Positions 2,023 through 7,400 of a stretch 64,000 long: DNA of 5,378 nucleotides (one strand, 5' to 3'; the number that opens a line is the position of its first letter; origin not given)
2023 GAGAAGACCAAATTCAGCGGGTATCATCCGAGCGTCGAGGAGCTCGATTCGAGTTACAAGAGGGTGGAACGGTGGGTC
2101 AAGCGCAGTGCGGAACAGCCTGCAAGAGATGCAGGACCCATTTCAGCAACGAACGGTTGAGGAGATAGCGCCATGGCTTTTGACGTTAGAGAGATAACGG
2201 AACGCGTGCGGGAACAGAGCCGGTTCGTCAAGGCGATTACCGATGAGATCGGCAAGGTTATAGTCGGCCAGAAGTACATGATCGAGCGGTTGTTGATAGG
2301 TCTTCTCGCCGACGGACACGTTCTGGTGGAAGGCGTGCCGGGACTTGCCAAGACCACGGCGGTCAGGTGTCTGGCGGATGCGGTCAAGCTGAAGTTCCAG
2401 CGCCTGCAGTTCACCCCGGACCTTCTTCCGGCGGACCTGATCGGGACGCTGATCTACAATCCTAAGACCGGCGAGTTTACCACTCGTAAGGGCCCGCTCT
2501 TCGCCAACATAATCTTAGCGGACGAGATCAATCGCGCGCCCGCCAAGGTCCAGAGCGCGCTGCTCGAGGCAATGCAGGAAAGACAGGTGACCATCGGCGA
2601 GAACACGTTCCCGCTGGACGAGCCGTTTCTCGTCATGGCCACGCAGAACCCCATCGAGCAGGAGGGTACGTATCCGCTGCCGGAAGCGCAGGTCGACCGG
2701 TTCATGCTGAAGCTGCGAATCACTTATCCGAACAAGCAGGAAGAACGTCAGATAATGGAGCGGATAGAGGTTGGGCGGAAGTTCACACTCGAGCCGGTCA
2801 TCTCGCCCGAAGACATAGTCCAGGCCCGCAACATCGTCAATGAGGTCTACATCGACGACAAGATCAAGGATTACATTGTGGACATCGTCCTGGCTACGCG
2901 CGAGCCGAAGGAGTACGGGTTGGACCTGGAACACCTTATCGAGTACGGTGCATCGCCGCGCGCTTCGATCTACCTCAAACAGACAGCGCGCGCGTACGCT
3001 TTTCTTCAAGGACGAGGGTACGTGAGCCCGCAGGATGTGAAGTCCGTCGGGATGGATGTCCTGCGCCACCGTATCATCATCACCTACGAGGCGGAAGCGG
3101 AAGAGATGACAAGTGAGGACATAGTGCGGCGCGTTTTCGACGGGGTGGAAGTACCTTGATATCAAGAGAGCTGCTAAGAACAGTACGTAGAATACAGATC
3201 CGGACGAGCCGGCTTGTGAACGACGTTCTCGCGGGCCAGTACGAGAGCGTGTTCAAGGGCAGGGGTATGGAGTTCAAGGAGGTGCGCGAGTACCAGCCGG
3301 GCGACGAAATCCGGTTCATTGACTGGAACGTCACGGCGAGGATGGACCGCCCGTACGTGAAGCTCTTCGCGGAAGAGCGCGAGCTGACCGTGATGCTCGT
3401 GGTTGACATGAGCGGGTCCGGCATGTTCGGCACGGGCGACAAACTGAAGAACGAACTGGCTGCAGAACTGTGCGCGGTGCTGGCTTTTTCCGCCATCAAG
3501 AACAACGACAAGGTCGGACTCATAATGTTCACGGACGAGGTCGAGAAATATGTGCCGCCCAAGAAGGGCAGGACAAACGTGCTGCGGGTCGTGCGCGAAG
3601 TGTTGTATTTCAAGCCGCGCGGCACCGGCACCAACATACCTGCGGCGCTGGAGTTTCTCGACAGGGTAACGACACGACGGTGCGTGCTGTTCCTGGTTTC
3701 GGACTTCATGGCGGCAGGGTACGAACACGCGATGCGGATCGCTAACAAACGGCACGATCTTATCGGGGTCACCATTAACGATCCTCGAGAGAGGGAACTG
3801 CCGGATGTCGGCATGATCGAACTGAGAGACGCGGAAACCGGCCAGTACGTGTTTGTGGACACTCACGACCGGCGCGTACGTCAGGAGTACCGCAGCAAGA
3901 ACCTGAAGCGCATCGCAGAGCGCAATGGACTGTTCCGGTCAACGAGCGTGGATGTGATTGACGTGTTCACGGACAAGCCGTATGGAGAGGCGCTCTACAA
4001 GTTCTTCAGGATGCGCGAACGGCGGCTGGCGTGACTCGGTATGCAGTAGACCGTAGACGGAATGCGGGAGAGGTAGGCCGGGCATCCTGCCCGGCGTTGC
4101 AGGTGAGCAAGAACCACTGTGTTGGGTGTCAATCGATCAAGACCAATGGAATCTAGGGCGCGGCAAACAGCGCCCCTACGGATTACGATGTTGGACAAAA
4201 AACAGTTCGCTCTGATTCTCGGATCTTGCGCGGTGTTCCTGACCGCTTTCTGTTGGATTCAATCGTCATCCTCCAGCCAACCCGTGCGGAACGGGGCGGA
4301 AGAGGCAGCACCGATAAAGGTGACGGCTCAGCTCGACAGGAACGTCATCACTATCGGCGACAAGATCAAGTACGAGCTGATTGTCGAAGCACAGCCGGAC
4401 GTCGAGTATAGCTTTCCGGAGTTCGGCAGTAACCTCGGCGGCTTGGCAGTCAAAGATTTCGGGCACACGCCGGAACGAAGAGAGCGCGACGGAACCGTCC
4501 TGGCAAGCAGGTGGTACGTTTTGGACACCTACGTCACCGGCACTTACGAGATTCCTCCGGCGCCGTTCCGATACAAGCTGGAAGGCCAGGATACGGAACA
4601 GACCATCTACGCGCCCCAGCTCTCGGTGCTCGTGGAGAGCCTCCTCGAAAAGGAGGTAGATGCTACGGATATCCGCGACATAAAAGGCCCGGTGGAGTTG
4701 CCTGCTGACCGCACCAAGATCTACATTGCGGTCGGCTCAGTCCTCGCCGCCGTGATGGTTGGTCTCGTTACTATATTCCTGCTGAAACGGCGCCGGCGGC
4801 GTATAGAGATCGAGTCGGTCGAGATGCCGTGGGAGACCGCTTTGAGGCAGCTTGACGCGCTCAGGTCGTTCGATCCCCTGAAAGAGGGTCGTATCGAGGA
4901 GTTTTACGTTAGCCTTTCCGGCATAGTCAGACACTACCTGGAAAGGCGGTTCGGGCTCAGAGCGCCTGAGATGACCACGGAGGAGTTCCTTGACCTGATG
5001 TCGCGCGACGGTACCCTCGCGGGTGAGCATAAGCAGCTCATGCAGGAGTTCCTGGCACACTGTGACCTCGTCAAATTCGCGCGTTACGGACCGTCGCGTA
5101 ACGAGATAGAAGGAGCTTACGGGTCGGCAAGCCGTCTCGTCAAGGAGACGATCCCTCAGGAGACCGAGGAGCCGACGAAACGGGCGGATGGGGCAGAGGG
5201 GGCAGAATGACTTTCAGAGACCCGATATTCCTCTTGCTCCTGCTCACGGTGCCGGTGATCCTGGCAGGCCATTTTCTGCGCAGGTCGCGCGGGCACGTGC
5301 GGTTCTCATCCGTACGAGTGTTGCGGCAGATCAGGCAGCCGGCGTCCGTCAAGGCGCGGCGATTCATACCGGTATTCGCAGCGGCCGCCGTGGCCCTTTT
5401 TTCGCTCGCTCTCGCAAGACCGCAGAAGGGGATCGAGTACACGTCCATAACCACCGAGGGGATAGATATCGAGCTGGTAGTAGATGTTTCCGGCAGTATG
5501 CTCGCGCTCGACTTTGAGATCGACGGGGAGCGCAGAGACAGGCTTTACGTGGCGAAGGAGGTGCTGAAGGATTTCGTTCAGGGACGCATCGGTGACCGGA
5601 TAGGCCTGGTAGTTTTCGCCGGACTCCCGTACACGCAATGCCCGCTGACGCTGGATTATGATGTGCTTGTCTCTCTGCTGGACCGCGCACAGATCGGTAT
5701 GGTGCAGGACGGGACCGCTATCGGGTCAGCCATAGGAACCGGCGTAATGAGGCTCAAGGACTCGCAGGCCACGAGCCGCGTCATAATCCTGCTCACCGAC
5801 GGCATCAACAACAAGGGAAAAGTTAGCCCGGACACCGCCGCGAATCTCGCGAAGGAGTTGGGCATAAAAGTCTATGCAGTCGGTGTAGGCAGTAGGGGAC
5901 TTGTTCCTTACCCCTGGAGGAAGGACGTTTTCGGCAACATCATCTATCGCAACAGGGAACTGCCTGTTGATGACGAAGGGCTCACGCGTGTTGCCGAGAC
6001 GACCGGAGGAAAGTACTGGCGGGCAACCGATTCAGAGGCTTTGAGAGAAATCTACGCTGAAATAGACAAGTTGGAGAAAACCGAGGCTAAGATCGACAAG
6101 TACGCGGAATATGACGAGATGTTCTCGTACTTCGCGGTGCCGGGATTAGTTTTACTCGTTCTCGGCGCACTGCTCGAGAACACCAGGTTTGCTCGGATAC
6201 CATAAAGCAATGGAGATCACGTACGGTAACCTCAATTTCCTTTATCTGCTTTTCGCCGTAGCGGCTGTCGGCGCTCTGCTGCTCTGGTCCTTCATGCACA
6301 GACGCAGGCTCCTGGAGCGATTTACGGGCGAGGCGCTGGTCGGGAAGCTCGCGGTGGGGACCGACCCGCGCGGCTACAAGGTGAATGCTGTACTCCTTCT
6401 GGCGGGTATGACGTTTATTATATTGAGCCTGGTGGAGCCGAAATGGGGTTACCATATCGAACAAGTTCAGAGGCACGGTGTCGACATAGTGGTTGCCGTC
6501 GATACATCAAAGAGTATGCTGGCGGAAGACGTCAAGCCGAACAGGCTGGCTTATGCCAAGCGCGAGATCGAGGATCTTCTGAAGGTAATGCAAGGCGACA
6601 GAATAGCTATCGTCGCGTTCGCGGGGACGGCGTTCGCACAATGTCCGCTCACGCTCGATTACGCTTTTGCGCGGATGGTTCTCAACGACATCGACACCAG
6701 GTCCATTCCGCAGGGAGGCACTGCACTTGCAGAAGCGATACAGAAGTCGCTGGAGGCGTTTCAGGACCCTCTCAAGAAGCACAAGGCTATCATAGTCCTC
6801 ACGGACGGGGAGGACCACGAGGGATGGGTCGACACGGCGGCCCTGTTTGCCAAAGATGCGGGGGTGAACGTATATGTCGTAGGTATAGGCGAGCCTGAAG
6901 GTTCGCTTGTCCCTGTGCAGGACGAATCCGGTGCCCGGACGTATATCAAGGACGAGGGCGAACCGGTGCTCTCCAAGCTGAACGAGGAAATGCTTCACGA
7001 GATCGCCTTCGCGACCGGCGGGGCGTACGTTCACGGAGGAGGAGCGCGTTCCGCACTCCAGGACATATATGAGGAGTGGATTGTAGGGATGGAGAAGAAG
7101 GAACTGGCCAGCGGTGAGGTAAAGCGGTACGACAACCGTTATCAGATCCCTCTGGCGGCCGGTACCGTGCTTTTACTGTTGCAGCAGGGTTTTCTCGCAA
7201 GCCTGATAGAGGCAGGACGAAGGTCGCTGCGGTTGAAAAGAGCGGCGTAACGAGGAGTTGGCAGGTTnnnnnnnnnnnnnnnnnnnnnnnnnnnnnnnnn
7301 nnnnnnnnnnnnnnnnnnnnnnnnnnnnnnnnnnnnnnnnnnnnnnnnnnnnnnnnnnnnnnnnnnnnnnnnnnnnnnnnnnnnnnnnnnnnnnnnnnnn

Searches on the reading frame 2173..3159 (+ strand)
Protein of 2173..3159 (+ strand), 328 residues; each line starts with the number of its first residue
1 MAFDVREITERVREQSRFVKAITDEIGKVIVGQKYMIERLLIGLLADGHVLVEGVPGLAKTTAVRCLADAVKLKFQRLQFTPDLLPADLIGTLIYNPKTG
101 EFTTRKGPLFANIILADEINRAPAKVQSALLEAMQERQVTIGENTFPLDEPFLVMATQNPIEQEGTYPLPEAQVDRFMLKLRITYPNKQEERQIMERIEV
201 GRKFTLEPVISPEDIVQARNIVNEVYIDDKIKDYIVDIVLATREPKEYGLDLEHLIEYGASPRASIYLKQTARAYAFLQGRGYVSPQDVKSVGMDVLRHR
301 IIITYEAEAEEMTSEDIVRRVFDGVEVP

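Call 54: search_protein_families(library=pfam, proteins=[window:2173-3159:+], max_evalue=0.000001)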
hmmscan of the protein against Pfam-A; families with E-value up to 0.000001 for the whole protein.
window:2173-3159:+ (328 aa): 4 families
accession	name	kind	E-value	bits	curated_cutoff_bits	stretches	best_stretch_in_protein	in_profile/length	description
PF07726.17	AAA_3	-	2.2e-65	218.9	27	1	49-179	1-131/131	ATPase family associated with various cellular activities (AAA)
PF17863.7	AAA_lid_2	-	6e-23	80.8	22.7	1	255-320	8-73/74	AAA lid domain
PF20030.5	bpMoxR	-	3.8e-15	55.9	27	1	19-205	3-185/205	MoxR domain in the MoxR-vWA-beta-propeller ternary systems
PF07728.20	AAA_5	-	5e-15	56.2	22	1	49-177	1-139/139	AAA domain (dynein-related subfamily)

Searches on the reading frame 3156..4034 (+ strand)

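Call 54: search_protein_families(library=pfam, proteins=[window:3156-4034:+], max_evalue=0.000001)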
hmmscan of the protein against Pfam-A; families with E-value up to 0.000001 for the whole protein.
window:3156-4034:+ (292 aa): 2 families
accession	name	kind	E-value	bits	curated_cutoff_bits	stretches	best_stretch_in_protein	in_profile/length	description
PF01882.25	DUF58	-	2.2e-85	285.7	23.4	1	42-249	1-210/216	Protein of unknown function DUF58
PF13519.12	VWA_2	-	6.7e-16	59.3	27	1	79-184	1-106/107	von Willebrand factor type A domain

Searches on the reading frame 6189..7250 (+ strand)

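Call 54: search_protein_families(library=pfam, proteins=[window:6189-7250:+], max_evalue=0.000001)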
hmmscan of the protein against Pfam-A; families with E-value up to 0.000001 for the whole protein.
window:6189-7250:+ (353 aa): 2 families
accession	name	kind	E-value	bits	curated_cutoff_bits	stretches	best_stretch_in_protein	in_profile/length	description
PF13519.12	VWA_2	-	6.6e-19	69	27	1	100-208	1-107/107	von Willebrand factor type A domain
PF00092.34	VWA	-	6e-18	66.1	23.8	1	99-236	1-142/174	von Willebrand factor type A domain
